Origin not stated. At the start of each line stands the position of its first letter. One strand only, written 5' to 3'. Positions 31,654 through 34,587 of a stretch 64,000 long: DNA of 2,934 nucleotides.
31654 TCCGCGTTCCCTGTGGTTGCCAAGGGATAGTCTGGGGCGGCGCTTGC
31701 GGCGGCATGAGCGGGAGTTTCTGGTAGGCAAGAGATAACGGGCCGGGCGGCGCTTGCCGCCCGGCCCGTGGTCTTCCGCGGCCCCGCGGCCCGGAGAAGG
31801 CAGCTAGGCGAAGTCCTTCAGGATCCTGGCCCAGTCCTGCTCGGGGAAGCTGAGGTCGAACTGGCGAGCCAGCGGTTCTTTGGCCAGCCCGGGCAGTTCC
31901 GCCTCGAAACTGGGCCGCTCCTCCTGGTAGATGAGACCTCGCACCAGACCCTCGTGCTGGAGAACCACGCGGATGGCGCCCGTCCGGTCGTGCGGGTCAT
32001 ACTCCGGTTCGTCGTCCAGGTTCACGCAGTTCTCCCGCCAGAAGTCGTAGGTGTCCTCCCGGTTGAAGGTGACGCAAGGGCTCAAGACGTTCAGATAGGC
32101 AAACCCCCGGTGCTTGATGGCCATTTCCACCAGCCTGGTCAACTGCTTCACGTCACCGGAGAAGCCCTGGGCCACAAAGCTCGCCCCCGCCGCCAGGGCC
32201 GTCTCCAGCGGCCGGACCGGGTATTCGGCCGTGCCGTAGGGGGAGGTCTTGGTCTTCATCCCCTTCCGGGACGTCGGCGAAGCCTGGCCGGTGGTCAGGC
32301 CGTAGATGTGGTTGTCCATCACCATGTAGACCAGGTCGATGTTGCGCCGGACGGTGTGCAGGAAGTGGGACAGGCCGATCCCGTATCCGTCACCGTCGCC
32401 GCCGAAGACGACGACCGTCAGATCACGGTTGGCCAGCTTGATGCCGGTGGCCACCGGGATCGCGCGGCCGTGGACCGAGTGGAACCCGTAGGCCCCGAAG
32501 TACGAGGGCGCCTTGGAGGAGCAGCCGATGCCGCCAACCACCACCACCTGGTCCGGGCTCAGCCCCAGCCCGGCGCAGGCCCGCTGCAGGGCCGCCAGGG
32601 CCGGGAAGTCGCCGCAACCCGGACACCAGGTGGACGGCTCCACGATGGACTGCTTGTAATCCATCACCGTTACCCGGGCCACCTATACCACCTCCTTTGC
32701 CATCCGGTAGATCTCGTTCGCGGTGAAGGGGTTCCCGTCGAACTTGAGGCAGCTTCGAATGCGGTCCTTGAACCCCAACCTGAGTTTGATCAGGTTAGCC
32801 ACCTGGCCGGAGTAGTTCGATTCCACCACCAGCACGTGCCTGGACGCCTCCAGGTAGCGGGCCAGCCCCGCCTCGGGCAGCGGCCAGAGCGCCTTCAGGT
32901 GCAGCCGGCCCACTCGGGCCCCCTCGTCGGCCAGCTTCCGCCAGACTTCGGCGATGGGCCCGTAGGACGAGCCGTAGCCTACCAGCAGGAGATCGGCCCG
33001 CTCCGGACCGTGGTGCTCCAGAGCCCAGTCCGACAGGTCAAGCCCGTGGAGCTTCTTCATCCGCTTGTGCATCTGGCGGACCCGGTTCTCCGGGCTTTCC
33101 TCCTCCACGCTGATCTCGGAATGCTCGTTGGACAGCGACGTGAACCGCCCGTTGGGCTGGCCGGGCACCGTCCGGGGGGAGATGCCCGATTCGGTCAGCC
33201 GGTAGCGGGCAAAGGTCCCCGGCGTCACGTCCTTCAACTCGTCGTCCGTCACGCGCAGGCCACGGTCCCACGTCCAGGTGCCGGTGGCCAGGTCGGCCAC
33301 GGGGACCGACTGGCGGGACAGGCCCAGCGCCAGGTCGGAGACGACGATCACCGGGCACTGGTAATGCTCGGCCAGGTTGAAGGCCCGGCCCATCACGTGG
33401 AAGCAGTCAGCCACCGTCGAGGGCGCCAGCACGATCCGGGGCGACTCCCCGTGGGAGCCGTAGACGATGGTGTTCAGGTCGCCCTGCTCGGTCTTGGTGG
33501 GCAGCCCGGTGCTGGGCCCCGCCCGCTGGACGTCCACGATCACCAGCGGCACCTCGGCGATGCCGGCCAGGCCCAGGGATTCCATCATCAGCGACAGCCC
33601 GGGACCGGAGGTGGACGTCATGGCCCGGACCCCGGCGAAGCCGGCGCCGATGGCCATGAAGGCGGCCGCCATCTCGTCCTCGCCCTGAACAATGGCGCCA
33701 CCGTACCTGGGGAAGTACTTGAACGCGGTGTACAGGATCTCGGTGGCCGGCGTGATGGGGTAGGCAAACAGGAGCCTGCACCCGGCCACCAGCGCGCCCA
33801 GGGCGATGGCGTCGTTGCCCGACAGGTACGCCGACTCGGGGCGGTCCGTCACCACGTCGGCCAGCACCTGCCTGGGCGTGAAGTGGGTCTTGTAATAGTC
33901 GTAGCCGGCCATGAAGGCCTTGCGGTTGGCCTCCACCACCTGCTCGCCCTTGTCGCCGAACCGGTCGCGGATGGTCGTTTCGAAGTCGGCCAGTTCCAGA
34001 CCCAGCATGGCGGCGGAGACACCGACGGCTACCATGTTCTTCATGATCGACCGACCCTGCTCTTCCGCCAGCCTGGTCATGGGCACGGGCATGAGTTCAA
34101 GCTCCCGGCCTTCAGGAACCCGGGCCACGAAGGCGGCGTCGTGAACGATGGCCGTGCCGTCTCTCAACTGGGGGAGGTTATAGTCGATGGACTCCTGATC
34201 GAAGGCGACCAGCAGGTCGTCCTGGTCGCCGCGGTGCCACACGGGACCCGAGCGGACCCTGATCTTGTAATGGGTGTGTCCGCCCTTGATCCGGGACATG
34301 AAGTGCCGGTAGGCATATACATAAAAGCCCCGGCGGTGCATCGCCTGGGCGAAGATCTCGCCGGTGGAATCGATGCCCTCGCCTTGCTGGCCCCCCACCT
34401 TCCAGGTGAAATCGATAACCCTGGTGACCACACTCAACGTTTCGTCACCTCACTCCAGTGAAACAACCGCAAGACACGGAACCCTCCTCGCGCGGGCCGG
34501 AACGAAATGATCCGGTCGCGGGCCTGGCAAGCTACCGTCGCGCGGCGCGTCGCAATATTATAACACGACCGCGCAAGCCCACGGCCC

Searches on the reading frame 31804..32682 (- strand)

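Call 63: search_protein_families(library=pfam, proteins=[window:31804-32682:-], max_evalue=0.001)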
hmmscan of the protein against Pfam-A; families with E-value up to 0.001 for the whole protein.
window:31804-32682:- (292 aa): 2 families
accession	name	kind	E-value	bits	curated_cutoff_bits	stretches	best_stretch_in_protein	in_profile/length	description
PF02775.26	TPP_enzyme_C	-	4.8e-31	108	21.9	1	52-199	2-151/151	Thiamine pyrophosphate enzyme, C-terminal TPP binding domain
PF12367.13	PFO_beta_C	-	5.1e-19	68.6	24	1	203-267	1-65/66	Pyruvate ferredoxin oxidoreductase beta subunit C terminal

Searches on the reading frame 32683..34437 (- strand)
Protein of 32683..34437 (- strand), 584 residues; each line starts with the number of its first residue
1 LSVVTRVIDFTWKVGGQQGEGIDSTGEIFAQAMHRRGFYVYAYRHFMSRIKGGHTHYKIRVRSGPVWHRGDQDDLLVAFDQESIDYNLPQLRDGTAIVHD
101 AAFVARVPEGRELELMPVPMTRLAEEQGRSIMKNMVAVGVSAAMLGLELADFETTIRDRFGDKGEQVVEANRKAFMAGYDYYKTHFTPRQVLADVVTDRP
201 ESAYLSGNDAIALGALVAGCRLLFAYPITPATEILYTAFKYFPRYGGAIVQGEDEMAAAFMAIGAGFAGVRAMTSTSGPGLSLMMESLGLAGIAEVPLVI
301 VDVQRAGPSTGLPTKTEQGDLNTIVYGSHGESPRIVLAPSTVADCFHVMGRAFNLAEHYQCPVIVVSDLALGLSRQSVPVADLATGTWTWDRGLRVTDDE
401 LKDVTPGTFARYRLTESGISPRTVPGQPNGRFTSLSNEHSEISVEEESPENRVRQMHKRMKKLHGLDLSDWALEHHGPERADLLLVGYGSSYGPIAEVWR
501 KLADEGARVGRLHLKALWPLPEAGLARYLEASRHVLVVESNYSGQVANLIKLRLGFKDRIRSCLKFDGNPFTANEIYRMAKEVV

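Call 63: search_protein_families(library=pfam, proteins=[window:32683-34437:-], max_evalue=0.001)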
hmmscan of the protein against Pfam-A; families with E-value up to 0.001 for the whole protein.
window:32683-34437:- (584 aa): 5 families
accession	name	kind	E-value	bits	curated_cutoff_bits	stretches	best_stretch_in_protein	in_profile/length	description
PF01855.24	POR_N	-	6.7e-52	177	27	1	214-453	2-226/231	Pyruvate flavodoxin/ferredoxin oxidoreductase, thiamine diP-bdg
PF01558.24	POR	-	2.8e-42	145.3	27.4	1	19-180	2-173/173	Pyruvate ferredoxin/flavodoxin oxidoreductase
PF17147.9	PFOR_II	-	3.9e-12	46.9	27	1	481-576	1-102/102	Pyruvate:ferredoxin oxidoreductase core domain II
PF02780.25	Transketolase_C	-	6.6e-05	23.3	25.9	1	479-543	8-72/124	Transketolase, C-terminal domain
PF02776.23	TPP_enzyme_N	-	0.00028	21.1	26.8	1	219-315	15-108/119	Thiamine pyrophosphate enzyme, N-terminal TPP binding domain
